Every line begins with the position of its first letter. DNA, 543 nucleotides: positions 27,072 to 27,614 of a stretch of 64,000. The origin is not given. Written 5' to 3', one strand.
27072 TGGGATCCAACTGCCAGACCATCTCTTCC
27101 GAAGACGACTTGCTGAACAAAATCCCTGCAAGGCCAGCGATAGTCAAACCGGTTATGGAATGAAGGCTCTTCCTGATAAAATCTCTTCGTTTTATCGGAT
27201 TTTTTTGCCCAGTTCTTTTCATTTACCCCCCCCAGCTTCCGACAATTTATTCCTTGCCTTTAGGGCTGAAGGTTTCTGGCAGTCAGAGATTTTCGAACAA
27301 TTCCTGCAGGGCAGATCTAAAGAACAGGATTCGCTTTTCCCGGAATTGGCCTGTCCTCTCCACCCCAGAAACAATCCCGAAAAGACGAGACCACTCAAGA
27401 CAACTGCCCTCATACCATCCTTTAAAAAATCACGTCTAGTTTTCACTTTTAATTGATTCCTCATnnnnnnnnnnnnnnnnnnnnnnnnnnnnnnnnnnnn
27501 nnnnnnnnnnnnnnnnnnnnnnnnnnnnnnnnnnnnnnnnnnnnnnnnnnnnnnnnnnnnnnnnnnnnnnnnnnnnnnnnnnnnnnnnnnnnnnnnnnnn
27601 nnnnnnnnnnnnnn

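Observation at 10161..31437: Six paralogous WPxWRGP-motif PQQ-like beta-propeller genes within 21 kb, all on one strand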

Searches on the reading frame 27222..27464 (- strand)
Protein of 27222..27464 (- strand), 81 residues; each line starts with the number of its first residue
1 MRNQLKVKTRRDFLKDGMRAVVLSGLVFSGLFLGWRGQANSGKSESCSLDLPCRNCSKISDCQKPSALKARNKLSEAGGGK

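Call 84: search_protein_families(library=pfam, proteins=[window:27222-27464:-], max_evalue=1)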
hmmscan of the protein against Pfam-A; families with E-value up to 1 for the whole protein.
seq(81 aa): 0 families

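Call 85: search_protein_families(library=ncbifam, proteins=[window:27222-27464:-], max_evalue=1)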
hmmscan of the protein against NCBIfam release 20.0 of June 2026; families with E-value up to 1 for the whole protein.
seq(81 aa): 1 family
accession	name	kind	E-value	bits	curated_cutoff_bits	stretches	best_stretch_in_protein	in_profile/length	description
TIGR01409.1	TAT_signal_seq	domain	0.021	15.2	16.7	1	9-40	2-28/29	twin-arginine translocation signal domain-containing protein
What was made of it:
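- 27219..27476 (-): Small unannotated ORF of 81-85 aa. Twin-arginine signal or anchor (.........) followed by C-x5-C-x2-C-x5-C. Its stop overlaps the NapG-like start. No Pfam or NCBIfam family (calls 84, 85).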
